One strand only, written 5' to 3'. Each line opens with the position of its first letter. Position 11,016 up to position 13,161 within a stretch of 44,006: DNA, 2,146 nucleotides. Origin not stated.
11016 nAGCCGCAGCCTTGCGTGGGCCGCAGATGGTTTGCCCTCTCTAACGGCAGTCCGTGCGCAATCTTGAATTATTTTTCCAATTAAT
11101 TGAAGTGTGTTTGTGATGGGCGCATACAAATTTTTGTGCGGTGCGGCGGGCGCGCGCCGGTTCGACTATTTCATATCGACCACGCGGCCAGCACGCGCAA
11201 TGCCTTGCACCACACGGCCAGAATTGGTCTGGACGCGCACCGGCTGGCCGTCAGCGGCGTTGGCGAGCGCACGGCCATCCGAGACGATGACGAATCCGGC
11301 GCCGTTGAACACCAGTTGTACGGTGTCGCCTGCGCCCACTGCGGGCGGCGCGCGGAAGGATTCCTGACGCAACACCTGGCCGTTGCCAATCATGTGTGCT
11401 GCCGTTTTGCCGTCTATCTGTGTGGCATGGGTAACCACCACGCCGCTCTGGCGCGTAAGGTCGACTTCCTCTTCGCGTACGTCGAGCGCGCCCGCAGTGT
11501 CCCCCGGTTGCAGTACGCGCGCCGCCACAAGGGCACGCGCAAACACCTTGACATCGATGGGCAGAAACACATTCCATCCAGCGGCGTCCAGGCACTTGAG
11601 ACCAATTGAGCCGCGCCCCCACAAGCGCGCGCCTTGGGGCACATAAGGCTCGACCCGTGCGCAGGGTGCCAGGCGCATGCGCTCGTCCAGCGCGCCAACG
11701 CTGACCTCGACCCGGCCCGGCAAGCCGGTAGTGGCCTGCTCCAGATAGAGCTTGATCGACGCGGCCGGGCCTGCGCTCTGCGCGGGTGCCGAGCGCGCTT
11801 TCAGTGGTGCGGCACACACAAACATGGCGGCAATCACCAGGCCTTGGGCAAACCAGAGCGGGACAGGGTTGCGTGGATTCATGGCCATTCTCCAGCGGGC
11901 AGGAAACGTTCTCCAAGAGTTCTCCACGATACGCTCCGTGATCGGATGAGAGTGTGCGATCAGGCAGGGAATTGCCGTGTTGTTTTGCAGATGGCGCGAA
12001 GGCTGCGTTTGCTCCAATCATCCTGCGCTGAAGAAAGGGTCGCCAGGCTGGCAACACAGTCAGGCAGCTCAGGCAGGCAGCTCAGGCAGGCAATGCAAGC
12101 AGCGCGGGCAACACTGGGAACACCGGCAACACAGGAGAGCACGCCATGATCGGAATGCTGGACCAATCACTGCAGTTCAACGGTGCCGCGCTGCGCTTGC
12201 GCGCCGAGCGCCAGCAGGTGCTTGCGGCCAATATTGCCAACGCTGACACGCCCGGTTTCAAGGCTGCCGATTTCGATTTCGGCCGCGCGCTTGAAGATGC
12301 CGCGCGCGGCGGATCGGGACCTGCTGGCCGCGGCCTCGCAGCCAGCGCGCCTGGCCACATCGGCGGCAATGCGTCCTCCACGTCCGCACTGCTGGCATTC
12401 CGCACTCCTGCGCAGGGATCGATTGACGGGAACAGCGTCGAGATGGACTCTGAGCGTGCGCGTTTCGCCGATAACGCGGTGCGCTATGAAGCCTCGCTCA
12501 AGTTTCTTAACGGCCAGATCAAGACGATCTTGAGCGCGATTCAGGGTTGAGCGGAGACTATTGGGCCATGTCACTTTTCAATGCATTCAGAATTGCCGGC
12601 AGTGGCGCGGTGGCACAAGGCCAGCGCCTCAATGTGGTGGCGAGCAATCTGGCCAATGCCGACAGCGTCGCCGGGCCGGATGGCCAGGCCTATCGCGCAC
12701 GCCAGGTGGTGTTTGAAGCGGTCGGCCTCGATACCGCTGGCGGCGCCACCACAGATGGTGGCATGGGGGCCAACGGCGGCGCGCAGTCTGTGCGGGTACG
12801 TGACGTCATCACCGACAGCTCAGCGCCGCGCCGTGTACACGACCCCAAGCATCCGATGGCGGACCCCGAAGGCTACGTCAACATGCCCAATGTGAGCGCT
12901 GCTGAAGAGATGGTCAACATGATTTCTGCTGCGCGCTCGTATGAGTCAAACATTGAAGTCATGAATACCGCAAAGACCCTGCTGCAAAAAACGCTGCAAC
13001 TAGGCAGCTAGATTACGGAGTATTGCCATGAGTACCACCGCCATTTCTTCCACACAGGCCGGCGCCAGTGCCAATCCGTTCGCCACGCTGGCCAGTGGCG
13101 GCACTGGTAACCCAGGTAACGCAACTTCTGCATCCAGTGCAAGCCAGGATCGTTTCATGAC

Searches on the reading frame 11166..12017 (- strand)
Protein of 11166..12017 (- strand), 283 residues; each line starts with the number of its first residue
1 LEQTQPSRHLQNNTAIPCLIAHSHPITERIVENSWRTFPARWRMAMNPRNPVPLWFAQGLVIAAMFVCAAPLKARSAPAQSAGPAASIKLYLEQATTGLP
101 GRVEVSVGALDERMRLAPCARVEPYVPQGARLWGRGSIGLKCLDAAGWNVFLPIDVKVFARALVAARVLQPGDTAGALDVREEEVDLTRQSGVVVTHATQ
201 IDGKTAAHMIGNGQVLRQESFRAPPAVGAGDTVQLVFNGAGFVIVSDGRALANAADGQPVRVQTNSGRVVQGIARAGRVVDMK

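Call 50: search_protein_families(library=pfam, proteins=[window:11166-12017:-], max_evalue=0.001)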
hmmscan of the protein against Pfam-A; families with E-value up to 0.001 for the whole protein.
window:11166-12017:- (283 aa): 3 families
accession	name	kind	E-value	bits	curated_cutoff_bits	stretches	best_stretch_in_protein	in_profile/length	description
PF13144.11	ChapFlgA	-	4.6e-22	78.8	23.8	1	161-281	2-121/122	Chaperone for flagella basal body P-ring formation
PF17656.6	ChapFlgA_N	-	3.5e-14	53.4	27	1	87-158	4-77/77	FlgA N-terminal domain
PF08666.17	SAF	-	1.8e-06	28.8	21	1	161-219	2-60/63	SAF domain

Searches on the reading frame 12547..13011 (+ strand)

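Call 50: search_protein_families(library=pfam, proteins=[window:12547-13011:+], max_evalue=0.001)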
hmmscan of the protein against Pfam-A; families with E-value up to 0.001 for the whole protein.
window:12547-13011:+ (154 aa): 2 families
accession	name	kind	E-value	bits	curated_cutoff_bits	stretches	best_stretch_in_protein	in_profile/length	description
PF06429.18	Flg_bbr_C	-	1.9e-16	59.7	23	1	109-152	3-46/46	Flagellar basal body rod FlgEFG protein C-terminal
PF00460.25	Flg_bb_rod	-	4.4e-08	33.4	20.7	1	14-43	1-29/31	Flagella basal body rod protein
